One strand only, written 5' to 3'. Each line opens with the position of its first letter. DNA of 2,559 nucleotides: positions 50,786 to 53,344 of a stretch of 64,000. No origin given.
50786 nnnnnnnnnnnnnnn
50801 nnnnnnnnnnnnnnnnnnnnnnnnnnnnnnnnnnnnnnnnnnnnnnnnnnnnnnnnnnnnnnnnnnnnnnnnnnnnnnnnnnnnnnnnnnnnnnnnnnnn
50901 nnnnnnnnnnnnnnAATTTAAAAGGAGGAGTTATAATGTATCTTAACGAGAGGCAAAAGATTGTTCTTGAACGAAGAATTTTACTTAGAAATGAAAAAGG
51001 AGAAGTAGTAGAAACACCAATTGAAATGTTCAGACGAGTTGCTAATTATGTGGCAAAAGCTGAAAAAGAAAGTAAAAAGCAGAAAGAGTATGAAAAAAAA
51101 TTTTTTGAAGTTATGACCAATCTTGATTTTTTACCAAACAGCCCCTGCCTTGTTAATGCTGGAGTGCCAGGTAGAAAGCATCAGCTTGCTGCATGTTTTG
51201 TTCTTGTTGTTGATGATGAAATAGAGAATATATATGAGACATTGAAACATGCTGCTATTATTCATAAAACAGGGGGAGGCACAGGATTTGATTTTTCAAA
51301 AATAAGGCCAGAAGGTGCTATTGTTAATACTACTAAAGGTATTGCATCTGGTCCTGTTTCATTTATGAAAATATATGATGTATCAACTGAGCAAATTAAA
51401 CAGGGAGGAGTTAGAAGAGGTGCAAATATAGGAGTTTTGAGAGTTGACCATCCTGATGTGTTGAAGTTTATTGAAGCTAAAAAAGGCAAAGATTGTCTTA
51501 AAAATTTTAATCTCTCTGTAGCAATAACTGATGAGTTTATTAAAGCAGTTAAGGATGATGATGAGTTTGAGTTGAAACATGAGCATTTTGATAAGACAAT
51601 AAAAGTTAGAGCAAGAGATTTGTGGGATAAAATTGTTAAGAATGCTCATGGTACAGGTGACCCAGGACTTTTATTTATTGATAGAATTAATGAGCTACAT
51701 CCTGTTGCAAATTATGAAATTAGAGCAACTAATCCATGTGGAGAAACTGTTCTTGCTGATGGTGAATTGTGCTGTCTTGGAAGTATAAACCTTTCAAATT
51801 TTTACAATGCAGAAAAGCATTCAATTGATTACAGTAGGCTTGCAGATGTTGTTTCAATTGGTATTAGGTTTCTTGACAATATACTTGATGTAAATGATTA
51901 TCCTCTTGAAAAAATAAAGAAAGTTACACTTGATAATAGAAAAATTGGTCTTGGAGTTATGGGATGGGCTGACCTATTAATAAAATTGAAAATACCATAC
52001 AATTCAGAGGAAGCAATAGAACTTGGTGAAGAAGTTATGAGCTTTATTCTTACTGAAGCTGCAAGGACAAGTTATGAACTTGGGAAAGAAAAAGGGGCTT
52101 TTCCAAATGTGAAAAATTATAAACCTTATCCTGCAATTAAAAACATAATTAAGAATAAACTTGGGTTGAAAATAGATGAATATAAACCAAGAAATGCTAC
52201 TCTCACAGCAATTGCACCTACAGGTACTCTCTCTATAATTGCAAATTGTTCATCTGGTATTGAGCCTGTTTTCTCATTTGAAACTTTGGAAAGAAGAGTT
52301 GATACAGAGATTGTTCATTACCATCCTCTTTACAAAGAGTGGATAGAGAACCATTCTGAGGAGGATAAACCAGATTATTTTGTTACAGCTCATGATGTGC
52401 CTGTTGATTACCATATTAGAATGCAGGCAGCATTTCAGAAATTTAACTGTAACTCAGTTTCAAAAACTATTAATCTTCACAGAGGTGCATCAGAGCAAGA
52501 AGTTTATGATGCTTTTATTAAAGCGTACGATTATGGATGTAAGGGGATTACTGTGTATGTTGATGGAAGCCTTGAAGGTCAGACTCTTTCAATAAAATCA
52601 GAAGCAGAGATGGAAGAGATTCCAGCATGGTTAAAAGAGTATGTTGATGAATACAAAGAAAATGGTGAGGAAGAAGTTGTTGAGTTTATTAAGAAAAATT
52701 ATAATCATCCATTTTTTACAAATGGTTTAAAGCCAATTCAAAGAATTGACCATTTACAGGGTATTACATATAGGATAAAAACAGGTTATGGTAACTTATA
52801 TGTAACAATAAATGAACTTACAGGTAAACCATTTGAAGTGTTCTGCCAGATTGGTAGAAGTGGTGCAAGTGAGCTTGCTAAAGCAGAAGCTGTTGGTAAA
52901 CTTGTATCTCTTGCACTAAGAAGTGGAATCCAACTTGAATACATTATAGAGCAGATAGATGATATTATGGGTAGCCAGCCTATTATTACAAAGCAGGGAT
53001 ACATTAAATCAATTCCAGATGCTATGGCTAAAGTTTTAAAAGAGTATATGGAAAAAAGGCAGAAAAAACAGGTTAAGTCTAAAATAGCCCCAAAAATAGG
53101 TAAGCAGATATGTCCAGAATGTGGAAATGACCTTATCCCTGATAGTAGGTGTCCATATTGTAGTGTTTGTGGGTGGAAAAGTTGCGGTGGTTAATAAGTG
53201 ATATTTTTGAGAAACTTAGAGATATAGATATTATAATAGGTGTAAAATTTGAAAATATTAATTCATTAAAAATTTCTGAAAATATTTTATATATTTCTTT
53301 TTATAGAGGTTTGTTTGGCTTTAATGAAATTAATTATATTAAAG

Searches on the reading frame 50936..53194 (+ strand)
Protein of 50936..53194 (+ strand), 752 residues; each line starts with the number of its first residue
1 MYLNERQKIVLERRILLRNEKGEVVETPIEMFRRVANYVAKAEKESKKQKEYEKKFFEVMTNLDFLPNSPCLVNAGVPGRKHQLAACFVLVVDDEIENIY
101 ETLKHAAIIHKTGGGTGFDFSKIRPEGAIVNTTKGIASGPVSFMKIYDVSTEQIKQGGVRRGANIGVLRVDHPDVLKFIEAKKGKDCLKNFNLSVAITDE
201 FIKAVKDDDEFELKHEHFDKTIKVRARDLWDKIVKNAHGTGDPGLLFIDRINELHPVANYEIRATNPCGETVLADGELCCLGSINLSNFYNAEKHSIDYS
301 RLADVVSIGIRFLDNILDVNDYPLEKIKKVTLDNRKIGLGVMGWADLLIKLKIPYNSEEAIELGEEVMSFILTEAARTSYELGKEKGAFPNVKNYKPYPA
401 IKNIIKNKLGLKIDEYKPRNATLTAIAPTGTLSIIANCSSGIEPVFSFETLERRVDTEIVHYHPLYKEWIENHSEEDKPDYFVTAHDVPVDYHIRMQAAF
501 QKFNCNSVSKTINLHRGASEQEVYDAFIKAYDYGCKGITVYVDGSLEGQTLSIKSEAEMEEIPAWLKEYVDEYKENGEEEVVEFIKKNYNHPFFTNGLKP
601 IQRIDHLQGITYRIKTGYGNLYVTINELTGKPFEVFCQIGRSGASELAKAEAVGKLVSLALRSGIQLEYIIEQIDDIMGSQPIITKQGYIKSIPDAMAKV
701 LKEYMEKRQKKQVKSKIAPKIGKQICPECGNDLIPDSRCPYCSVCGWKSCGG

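Call 23: find_encoding_contigs(protein=window:50936-53194:+, flank=1000, max_places=6)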
Protein window:50936-53194:+ (752 aa): 1 contig read that carries it; 1 place shown.
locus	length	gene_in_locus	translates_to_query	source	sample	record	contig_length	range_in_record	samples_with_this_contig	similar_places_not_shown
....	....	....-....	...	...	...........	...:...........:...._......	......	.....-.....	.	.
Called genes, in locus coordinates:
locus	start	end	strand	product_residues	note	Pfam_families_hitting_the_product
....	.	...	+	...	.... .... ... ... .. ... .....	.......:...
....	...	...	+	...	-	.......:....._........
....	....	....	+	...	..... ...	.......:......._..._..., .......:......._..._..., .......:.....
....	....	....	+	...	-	-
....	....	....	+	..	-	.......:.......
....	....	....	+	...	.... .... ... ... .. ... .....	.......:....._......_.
